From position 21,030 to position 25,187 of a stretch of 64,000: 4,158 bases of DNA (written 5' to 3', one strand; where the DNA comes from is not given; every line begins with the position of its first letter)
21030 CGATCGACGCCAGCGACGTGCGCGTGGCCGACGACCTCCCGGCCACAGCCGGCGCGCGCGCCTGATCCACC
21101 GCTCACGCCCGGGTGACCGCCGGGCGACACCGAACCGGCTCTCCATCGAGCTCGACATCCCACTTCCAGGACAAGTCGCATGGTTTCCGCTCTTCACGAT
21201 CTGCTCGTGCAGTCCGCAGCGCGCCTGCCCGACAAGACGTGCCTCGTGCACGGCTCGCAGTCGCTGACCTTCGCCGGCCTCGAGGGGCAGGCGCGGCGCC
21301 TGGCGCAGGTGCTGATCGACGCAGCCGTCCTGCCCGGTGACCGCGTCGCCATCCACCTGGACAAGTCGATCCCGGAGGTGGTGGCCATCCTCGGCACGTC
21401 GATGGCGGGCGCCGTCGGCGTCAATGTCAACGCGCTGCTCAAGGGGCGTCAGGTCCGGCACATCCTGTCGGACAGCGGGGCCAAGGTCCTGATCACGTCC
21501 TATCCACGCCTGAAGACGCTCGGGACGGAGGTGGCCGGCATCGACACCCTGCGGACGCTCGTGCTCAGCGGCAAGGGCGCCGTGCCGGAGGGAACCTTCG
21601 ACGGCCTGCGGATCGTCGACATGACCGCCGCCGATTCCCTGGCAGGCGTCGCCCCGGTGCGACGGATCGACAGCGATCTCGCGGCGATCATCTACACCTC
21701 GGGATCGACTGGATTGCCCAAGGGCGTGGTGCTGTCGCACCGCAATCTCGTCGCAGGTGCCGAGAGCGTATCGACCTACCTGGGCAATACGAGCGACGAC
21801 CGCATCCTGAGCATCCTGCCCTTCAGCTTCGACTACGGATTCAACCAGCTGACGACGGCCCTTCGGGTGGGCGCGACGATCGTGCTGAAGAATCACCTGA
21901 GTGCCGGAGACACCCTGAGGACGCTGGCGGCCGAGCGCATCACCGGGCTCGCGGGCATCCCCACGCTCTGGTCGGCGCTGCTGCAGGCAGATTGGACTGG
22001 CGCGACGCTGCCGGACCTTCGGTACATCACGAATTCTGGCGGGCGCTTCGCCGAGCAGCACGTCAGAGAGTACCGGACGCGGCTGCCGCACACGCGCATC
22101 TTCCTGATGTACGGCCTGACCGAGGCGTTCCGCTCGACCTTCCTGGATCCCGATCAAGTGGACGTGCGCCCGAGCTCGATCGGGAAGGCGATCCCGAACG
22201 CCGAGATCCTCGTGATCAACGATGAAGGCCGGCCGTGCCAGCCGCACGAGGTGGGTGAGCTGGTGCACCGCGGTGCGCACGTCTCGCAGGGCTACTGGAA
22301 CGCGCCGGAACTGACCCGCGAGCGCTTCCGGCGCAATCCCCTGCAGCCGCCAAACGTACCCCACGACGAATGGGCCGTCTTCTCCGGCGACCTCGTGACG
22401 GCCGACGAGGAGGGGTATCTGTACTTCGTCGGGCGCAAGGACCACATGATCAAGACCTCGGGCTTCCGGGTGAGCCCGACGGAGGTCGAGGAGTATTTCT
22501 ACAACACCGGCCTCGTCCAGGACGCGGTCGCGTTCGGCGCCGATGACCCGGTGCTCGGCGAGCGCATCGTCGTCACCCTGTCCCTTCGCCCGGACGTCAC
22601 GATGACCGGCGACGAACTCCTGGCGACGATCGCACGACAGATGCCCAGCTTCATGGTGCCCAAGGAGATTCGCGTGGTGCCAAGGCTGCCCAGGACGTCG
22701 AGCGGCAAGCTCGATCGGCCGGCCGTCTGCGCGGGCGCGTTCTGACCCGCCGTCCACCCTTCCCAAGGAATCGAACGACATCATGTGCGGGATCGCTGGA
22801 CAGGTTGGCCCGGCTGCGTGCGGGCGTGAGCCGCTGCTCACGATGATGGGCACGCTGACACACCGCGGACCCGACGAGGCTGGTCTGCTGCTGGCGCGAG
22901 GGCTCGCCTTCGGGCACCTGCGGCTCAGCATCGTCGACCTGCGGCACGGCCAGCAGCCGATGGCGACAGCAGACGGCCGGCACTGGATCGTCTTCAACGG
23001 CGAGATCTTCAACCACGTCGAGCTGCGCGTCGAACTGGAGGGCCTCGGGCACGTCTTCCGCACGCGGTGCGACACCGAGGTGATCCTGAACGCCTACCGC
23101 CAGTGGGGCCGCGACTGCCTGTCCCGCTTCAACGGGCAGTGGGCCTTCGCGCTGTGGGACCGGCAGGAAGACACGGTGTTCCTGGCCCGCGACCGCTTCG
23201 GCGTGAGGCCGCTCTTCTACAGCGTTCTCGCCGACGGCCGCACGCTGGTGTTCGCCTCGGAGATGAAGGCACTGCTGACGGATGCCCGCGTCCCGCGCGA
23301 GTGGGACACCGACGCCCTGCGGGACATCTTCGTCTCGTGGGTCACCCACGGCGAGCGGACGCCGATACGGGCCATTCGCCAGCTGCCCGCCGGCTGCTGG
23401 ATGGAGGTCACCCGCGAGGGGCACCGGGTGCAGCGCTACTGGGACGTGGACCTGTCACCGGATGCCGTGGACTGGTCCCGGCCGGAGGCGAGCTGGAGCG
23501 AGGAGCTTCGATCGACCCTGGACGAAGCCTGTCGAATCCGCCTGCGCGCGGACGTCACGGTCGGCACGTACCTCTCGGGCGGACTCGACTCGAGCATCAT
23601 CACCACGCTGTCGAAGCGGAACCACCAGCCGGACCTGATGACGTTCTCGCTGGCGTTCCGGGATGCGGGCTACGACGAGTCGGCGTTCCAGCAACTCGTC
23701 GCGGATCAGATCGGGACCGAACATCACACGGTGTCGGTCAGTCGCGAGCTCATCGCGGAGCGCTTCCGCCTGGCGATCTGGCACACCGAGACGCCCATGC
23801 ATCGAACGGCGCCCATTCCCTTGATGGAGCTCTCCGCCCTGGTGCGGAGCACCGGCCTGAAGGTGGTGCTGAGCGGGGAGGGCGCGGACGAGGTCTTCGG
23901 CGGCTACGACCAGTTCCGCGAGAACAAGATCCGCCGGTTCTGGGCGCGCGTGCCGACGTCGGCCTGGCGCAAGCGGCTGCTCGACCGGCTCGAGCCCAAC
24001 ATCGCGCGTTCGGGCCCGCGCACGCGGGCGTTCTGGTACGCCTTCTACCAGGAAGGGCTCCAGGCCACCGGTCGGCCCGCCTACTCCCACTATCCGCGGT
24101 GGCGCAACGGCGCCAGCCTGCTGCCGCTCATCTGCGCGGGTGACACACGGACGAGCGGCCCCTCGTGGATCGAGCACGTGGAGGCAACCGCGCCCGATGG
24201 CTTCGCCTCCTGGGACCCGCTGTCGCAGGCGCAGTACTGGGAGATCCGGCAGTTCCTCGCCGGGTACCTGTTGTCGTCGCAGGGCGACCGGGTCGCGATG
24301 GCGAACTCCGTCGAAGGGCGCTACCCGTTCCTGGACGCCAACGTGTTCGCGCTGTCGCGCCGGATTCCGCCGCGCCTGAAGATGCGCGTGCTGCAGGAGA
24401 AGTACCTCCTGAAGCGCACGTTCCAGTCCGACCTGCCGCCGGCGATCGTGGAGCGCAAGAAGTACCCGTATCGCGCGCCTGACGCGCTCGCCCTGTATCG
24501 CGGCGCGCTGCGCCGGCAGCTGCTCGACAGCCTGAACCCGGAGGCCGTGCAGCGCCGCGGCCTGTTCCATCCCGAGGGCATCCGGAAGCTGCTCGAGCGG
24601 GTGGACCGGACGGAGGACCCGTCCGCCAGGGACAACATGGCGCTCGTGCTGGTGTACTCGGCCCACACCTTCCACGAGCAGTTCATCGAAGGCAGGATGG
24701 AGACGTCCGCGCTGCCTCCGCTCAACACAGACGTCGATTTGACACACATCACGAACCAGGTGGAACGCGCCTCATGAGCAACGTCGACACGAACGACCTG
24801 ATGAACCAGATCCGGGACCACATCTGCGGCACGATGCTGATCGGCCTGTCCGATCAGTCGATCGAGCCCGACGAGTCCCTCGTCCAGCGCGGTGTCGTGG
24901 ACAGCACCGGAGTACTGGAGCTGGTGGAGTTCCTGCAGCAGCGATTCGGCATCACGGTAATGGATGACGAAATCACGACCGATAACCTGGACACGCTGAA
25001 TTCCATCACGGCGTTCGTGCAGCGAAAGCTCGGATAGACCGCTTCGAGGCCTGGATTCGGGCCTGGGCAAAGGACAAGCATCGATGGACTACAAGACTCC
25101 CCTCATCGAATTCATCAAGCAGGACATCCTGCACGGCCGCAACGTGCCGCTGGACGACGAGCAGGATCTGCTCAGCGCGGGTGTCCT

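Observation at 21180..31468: Dlt-like carrier-protein tailoring cassette (2 adenylases, 2 carrier proteins, AsnB, 2 flavoenzymes, AT3) in the centre of an EPS operon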

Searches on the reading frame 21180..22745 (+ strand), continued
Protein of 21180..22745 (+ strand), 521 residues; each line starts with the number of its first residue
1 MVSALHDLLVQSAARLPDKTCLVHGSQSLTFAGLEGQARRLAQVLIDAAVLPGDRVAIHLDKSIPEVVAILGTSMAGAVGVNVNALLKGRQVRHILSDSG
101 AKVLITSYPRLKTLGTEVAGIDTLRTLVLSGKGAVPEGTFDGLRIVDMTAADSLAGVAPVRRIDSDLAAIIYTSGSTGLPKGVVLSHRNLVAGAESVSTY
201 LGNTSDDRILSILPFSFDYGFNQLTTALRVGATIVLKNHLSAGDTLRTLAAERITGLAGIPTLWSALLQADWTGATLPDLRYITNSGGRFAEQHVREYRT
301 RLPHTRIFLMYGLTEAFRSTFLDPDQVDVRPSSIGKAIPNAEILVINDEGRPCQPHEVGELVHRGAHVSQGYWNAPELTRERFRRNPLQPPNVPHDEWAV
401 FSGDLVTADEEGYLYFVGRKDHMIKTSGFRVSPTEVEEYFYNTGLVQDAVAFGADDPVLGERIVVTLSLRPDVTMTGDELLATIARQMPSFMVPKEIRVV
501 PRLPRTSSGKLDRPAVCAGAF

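Call 40: find_encoding_contigs(protein=P0038, flank=10000, max_places=1)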
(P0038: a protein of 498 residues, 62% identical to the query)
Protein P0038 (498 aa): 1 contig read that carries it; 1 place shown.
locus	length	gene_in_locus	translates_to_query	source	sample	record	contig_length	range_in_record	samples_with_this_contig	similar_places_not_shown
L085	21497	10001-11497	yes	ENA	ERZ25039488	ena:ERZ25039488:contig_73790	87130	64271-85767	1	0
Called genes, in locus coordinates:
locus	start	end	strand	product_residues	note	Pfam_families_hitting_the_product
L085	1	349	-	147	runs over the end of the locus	-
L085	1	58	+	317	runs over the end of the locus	PF00291:PALP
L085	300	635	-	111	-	-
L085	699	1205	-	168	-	-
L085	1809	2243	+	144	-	PF07238:PilZ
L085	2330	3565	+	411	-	PF00158:Sigma54_activat, PF14532:Sigma54_activ_2, PF07724:AAA_2 (weak), PF07728:AAA_5, PF25601:AAA_lid_14, PF02954:HTH_8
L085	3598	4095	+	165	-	-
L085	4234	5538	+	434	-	PF03721:UDPG_MGDP_dh_N, PF00984:UDPG_MGDP_dh, PF03720:UDPG_MGDP_dh_C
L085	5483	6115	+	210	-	PF02357:NusG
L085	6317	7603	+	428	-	-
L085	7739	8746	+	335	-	PF13191:AAA_16, PF25201:nSTAND6 (faint), PF13401:AAA_22, PF13604:AAA_30 (weak)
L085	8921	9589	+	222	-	PF13614:AAA_31 (weak)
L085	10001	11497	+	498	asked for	PF00501:AMP-binding, PF13193:AMP-binding_C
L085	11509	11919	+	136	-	PF13522:GATase_6, PF13537:GATase_7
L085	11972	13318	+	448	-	PF00733:Asn_synthase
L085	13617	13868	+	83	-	-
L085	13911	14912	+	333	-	PF02540:NAD_synthase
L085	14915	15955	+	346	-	PF08545:ACP_syn_III, PF08541:ACP_syn_III_C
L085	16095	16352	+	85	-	PF00550:PP-binding (weak)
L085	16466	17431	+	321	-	PF13489:Methyltransf_23, PF08241:Methyltransf_11, PF08242:Methyltransf_12, PF13649:Methyltransf_25, PF13847:Methyltransf_31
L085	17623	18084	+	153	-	PF07977:FabA, PF22818:ApeI-like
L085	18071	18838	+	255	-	PF00106:adh_short, PF08659:KR, PF13561:adh_short_C2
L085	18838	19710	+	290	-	PF02522:Antibiotic_NAT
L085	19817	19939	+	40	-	-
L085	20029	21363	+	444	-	PF02563:Poly_export, PF10531:SLBB (faint), PF22461:SLBB_2 (weak)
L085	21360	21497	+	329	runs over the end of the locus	PF02563:Poly_export, PF10531:SLBB (weak), PF22461:SLBB_2 (weak)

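Call 41: find_encoding_contigs(protein=P0116, flank=10000, max_places=1)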
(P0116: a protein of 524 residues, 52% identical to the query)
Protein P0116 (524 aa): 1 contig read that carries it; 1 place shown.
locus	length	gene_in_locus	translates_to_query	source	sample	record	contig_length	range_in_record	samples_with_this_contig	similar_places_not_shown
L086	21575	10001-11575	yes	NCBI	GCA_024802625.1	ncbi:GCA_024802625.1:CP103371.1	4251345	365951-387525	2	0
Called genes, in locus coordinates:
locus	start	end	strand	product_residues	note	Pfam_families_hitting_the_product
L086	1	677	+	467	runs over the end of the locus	PF02397:Bac_transf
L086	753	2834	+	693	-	PF02518:HATPase_c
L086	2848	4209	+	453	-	PF00072:Response_reg, PF00158:Sigma54_activat, PF01078:Mg_chelatase (faint), PF14532:Sigma54_activ_2, PF07728:AAA_5 (weak), PF25601:AAA_lid_14, PF02954:HTH_8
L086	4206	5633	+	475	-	PF22842:Pel9A-like_beta_helix (weak)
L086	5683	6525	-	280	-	PF00561:Abhydrolase_1 (weak), PF12146:Hydrolase_4, PF12697:Abhydrolase_6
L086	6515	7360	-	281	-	PF12146:Hydrolase_4, PF12697:Abhydrolase_6 (weak)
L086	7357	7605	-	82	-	PF00550:PP-binding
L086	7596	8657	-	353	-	PF13480:Acetyltransf_6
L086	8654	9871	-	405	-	PF00155:Aminotran_1_2 (weak), PF01041:DegT_DnrJ_EryC1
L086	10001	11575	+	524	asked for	PF00501:AMP-binding, PF13193:AMP-binding_C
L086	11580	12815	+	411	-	PF00278:Orn_DAP_Arg_deC, PF02784:Orn_Arg_deC_N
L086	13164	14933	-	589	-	PF00733:Asn_synthase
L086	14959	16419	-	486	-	PF01943:Polysacc_synt, PF13440:Polysacc_synt_3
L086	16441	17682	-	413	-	PF13439:Glyco_transf_4, PF13579:Glyco_trans_4_4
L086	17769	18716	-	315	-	PF01522:Polysacc_deac_1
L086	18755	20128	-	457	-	PF19358:DUF5935, PF04932:Wzy_C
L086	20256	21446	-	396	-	PF13439:Glyco_transf_4, PF13579:Glyco_trans_4_4, PF13477:Glyco_trans_4_2 (weak), PF20706:GT4-conflict (weak), PF00534:Glycos_transf_1, PF13692:Glyco_trans_1_4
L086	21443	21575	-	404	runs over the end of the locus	PF13439:Glyco_transf_4, PF13579:Glyco_trans_4_4, PF00534:Glycos_transf_1, PF13692:Glyco_trans_1_4, PF13524:Glyco_trans_1_2 (weak)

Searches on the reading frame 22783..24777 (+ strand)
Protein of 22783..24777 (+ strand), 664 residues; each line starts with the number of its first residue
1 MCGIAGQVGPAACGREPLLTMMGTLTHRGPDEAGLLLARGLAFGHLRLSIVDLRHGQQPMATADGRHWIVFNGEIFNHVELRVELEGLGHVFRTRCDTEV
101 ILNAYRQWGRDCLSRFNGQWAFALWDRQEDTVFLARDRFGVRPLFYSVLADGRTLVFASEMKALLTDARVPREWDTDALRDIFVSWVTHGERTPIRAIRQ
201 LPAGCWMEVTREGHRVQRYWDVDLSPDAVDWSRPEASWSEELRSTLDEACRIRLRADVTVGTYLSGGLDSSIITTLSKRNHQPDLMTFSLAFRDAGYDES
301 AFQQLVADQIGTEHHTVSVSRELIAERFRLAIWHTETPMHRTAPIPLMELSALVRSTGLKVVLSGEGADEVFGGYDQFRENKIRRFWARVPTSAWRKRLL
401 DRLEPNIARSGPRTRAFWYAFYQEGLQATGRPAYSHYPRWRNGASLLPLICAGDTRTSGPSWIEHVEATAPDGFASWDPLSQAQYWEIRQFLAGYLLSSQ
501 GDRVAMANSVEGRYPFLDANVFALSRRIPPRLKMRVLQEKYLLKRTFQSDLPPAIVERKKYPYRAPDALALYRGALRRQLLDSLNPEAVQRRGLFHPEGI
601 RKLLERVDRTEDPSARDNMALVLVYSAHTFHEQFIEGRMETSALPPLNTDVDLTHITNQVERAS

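Call 3: search_protein_families(library=pfam, proteins=[window:22783-24777:+], max_evalue=0.01)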
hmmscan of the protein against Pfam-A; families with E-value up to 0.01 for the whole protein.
window:22783-24777:+ (664 aa): 4 families
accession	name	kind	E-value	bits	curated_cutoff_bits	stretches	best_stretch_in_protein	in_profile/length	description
PF00733.27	Asn_synthase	-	3.6e-87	293.7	21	1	241-626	1-348/354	Asparagine synthase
PF13537.11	GATase_7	-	6.3e-47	159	25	1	45-165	1-122/123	Glutamine amidotransferase domain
PF13522.11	GATase_6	-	5.6e-44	149.7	27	1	30-160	1-130/130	Glutamine amidotransferase domain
PF12481.13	DUF3700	-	9.6e-07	28.9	27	1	68-161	78-173/228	Aluminium induced protein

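Call 4: search_protein_families(library=ncbifam, proteins=[window:22783-24777:+], max_evalue=0.01)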
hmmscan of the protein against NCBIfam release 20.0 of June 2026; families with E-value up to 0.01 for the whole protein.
window:22783-24777:+ (664 aa): 11 families
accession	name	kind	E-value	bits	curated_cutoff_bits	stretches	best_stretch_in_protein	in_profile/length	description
TIGR01536.1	asn_synth_AEB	equivalog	6.2e-142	474.2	267.1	1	2-563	1-517/517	asparagine synthase (glutamine-hydrolyzing)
TIGR03108.1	eps_aminotran_1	hypoth_equivalog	1.6e-126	423.5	816.9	1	1-609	1-606/628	XrtA/PEP-CTERM system amidotransferase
TIGR03104.1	trio_amidotrans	equivalog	9.7e-110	367.5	570.1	2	1-402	1-404/589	N-acetylglutaminylglutamine amidotransferase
NF006949.0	PRK09431.1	equivalog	3.7e-93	312.9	499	3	1-168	1-169/554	asparagine synthase B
NF033535.1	lass_lactam_cya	exception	2e-74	251.4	525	2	2-389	2-394/668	lasso peptide isopeptide bond-forming cyclase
NF033561.1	macrolact_Ik_Al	subfamily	3.4e-19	68.9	300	1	110-606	73-533/561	albusnodin/ikarugamycin family macrolactam cyclase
TIGR01134.1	purF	equivalog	2.6e-12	46.8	350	1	41-175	66-210/432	amidophosphoribosyltransferase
NF001484.0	PRK00331.1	subfamily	5.8e-09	34.9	381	1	59-168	87-202/601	isomerizing glutamine--fructose-6-phosphate transaminase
TIGR01135.1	glmS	equivalog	1.9e-07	30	418.05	1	59-168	86-201/607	glutamine--fructose-6-phosphate transaminase (isomerizing)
NF011155.0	PRK14561.1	equivalog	0.0026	17.5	207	1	260-332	3-71/195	hypothetical protein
NF002048.0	PRK00876.1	subfamily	0.0063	15.4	313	1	240-323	21-104/330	NAD(+) synthase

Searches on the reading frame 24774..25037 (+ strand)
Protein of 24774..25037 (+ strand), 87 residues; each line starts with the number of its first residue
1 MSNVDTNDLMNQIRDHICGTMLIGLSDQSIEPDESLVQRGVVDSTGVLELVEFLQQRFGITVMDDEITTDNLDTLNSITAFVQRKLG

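Call 3: search_protein_families(library=pfam, proteins=[window:24774-25037:+], max_evalue=0.01)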
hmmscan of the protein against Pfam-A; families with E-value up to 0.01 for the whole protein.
window:24774-25037:+ (87 aa): 1 family
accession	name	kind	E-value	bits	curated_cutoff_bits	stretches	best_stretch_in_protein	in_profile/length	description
PF00550.31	PP-binding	-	5.7e-06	26.9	20.8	1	23-82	11-67/67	Phosphopantetheine attachment site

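Call 4: search_protein_families(library=ncbifam, proteins=[window:24774-25037:+], max_evalue=0.01)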
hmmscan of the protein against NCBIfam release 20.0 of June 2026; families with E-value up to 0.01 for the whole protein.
window:24774-25037:+ (87 aa): 12 families
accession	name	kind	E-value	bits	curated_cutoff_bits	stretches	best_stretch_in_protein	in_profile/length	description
NF058660.1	cispen_ACP_AmcB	equivalog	1.7e-12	47.3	80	1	10-85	3-78/80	cispentacin biosynthesis acyl carrier protein AmcB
NF052616.1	ACP_for_OlsHI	equivalog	4.2e-11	43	130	1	7-85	2-80/83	ornithine lipid biosynthesis acyl carrier protein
NF003464.0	PRK05087.1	equivalog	1.2e-06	28.5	68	1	29-83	21-75/78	D-alanine--poly(phosphoribitol) ligase subunit DltC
NF002147.0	PRK00982.1-1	equivalog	1.9e-05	24.4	84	1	22-84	19-79/83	acyl carrier protein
TIGR01688.1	dltC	equivalog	0.00019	21.4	52.35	1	31-82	20-71/73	D-alanine--poly(phosphoribitol) ligase subunit 2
NF002148.0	PRK00982.1-2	subfamily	0.00024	20.9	71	1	23-85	17-77/79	acyl carrier protein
NF006617.0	PRK09184.1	subfamily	0.00027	20.9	70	1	8-84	13-92/96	phosphopantetheine-binding protein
NF002150.0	PRK00982.1-4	subfamily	0.00041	20.5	66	1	9-85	6-78/80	acyl carrier protein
NF005798.0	PRK07639.1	equivalog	0.001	19.5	100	1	30-84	26-80/91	petrobactin biosynthesis protein AsbD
NF006031.0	PRK08172.1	equivalog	0.0013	19.3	76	1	21-86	15-78/82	acyl carrier protein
TIGR00517.1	acyl_carrier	equivalog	0.0026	17.6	70.45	1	24-84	17-75/77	acyl carrier protein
NF002149.0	PRK00982.1-3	equivalog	0.0046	16.9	106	1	23-83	16-74/78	acyl carrier protein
